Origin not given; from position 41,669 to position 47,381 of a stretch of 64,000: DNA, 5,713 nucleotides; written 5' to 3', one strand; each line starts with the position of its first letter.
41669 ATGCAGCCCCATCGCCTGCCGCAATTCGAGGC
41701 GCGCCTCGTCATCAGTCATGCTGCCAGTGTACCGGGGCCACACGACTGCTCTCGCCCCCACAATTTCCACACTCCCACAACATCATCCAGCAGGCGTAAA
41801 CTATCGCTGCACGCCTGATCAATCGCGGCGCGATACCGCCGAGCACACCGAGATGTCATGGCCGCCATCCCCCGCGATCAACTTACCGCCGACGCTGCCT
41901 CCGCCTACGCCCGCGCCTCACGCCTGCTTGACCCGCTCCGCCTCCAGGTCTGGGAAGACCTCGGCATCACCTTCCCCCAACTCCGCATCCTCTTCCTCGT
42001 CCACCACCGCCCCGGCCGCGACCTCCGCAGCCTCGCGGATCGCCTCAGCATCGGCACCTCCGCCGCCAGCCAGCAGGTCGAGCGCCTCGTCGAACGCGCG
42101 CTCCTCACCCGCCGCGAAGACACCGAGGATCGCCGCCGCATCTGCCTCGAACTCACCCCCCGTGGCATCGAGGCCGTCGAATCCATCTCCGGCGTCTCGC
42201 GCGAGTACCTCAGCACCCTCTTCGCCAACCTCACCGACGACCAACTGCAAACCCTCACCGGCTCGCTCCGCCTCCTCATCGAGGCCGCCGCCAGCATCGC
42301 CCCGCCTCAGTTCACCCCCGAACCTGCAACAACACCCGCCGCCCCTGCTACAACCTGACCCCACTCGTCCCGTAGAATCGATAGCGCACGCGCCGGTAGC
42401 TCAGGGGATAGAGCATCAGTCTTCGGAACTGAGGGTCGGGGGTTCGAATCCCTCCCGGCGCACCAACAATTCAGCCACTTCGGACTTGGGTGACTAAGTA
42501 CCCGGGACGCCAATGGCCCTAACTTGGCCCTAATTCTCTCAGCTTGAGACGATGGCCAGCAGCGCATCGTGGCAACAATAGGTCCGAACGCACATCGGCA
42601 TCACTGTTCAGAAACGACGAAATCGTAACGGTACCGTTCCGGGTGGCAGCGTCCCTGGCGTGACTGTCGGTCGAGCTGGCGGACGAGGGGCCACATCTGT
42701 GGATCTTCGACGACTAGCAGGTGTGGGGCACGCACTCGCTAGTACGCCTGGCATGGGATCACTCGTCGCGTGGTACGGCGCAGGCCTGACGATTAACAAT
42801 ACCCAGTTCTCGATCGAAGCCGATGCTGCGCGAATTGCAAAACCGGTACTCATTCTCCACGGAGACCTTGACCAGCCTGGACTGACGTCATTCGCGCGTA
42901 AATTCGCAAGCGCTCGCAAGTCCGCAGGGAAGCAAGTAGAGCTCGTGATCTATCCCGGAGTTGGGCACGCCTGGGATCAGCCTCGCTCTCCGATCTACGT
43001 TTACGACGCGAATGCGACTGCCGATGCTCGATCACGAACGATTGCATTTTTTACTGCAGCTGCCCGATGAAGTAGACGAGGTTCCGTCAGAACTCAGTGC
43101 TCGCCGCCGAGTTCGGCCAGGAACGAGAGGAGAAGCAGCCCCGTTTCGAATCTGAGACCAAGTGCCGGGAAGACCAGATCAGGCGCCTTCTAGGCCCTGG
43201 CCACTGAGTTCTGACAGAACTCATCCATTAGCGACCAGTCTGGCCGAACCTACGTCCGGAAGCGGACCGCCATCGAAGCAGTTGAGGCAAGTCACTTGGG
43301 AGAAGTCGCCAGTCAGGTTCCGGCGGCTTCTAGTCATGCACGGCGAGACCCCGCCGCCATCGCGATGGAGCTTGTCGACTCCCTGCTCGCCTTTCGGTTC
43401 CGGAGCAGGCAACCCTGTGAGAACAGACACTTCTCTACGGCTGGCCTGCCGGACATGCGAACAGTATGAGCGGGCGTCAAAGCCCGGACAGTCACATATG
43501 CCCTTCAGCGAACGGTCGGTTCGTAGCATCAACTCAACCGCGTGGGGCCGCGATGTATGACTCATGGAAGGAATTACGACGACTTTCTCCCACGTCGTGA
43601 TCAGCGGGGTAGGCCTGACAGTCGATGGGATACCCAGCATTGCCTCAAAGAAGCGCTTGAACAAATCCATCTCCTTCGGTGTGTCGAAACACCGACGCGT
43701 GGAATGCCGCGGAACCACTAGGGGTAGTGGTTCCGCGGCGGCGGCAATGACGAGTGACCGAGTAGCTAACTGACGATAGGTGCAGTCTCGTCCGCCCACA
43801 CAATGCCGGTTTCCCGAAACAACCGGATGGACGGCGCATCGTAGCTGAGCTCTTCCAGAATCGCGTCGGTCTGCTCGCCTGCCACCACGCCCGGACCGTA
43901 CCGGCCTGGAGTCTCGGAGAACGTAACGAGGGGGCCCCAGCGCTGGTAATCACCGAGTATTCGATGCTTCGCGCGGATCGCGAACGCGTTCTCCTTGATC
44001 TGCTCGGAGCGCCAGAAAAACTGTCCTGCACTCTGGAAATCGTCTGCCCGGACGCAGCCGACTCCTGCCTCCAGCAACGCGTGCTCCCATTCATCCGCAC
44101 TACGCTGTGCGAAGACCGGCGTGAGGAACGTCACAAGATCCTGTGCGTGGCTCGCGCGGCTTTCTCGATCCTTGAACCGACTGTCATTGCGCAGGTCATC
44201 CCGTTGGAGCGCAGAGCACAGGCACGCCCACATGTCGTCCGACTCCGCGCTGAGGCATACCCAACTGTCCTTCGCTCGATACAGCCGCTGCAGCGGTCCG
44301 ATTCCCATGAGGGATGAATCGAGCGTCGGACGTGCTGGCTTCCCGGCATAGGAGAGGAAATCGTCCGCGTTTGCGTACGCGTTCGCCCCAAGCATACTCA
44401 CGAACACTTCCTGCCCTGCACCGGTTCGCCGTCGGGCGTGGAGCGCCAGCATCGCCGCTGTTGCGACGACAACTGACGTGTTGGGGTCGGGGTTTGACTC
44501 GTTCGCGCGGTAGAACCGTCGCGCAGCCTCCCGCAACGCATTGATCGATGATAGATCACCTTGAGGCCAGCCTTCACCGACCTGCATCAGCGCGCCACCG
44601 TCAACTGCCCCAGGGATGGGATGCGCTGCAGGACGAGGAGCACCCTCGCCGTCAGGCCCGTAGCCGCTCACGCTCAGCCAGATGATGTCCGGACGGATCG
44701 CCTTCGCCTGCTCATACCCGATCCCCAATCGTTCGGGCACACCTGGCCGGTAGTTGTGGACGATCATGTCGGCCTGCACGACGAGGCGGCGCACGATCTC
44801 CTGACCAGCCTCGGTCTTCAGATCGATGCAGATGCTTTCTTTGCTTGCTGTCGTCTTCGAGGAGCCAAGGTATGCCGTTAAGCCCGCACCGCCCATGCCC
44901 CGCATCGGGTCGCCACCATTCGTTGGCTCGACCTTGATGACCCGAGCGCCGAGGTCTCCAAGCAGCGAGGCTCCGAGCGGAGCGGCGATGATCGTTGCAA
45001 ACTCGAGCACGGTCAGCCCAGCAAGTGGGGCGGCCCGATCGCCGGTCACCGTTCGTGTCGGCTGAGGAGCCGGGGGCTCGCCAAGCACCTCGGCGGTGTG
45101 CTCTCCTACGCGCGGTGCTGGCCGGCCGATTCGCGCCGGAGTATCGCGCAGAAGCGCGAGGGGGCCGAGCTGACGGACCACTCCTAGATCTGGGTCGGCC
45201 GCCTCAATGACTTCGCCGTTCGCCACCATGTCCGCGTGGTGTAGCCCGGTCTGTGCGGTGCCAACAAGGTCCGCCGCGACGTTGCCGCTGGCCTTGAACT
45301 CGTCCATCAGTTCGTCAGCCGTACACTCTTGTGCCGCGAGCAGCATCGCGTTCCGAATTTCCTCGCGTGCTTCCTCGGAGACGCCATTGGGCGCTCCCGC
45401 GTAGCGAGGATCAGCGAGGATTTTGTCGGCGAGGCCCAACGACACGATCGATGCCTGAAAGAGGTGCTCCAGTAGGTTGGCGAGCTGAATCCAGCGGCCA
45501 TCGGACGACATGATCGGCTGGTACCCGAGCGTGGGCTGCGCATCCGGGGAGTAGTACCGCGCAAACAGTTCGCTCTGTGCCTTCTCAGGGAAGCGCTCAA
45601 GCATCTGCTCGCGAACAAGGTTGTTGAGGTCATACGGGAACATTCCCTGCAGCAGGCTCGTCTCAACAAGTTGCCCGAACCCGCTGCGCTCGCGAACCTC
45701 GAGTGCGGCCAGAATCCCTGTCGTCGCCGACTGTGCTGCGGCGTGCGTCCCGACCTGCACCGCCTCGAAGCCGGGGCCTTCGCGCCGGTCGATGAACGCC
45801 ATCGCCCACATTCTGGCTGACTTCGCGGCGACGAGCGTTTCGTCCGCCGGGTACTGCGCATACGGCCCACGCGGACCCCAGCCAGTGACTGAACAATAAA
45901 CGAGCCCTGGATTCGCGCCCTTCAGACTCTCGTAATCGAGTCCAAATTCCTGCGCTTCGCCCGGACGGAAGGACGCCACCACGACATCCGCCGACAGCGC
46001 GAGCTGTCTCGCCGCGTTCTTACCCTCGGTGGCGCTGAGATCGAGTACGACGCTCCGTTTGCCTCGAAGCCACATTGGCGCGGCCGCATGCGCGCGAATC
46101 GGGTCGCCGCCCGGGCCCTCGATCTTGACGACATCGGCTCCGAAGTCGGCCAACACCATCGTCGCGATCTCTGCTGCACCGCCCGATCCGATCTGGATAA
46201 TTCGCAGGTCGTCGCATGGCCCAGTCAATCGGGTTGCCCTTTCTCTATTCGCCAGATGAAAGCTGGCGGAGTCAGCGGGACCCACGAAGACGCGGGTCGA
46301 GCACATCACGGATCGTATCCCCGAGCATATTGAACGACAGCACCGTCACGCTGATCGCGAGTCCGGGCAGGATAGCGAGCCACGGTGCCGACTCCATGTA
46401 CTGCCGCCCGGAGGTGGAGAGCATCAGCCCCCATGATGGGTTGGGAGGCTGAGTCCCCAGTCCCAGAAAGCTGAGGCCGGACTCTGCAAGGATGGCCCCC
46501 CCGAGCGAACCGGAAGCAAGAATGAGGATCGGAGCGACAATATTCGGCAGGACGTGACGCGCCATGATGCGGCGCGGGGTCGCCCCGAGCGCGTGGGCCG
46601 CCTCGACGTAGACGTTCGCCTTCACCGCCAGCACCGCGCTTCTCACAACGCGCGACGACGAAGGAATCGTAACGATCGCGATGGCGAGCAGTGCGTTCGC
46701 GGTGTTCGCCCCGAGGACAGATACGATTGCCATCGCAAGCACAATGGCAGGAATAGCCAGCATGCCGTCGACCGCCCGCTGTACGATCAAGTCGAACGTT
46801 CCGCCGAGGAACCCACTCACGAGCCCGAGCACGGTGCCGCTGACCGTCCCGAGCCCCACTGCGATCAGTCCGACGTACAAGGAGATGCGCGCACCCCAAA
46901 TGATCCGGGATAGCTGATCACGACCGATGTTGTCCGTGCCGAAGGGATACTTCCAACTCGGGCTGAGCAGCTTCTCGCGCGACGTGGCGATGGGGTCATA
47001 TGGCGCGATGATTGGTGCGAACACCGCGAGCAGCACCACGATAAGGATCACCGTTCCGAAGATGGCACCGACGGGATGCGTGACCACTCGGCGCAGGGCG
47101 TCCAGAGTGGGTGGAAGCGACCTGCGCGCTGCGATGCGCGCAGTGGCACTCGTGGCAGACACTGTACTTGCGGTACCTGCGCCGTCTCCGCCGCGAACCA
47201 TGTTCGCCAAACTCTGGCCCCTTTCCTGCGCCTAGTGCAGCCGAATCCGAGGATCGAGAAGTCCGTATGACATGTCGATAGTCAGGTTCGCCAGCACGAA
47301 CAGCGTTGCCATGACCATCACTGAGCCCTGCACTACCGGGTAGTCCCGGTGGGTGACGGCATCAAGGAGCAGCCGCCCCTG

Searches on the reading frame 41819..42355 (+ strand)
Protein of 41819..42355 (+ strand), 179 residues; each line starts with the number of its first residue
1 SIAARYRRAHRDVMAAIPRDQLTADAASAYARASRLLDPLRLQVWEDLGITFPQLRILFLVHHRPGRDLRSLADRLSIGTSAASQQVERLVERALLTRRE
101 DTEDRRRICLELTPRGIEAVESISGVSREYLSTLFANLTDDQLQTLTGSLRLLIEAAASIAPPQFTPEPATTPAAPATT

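Call 45: search_protein_families(library=pfam, max_evalue=0.001, proteins=[window:41819-42355:+])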
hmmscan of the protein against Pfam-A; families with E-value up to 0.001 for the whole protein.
window:41819-42355:+ (179 aa): 3 families
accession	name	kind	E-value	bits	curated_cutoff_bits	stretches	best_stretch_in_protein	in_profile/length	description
PF12802.13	MarR_2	-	2.7e-12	47.1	27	1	48-107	1-61/61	MarR family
PF01047.28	MarR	-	2.3e-10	40.7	24.6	1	50-107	1-58/59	MarR family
PF13463.12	HTH_27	-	3.8e-07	30.7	22.2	1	55-116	6-68/68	Winged helix DNA-binding domain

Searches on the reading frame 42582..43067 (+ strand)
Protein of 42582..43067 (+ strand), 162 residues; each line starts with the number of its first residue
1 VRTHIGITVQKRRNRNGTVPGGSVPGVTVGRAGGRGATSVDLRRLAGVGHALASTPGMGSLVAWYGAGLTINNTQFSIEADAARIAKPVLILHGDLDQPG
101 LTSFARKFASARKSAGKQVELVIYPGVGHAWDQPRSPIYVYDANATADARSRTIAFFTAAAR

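Call 36: search_protein_families(library=pfam, max_evalue=0.001, proteins=[window:42582-43067:+])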
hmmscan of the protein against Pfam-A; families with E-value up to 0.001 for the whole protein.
window:42582-43067:+ (162 aa): 3 families
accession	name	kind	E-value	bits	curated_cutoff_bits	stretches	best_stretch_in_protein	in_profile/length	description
PF01738.24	DLH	-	5.6e-14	52.7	21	1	55-159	117-215/217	Dienelactone hydrolase family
PF00326.27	Peptidase_S9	-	7.3e-06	26.1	22.6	1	82-142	140-200/213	Prolyl oligopeptidase family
PF12146.15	Hydrolase_4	-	0.00024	20.9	27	1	73-130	178-233/239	Serine aminopeptidase, S33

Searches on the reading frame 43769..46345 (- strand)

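Call 36: search_protein_families(library=pfam, max_evalue=0.001, proteins=[window:43769-46345:-])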
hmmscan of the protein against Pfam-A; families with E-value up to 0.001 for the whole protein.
window:43769-46345:- (859 aa): 1 family
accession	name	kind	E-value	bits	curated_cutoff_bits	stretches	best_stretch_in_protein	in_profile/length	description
PF02515.22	CoA_transf_3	-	1.2e-146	489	23.3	2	441-816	1-355/366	CoA-transferase family III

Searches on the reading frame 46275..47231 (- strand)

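Call 36: search_protein_families(library=pfam, max_evalue=0.001, proteins=[window:46275-47231:-])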
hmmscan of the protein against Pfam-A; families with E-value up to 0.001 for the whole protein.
window:46275-47231:- (319 aa): 2 families
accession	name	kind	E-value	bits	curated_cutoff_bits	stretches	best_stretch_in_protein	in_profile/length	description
PF00528.27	BPD_transp_1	-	2.1e-29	103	26.4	1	132-316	1-183/184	Binding-protein-dependent transport system inner membrane component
PF12911.12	OppC_N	-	2.3e-08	34.2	23.9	1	44-85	5-46/53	N-terminal TM domain of oligopeptide transport permease C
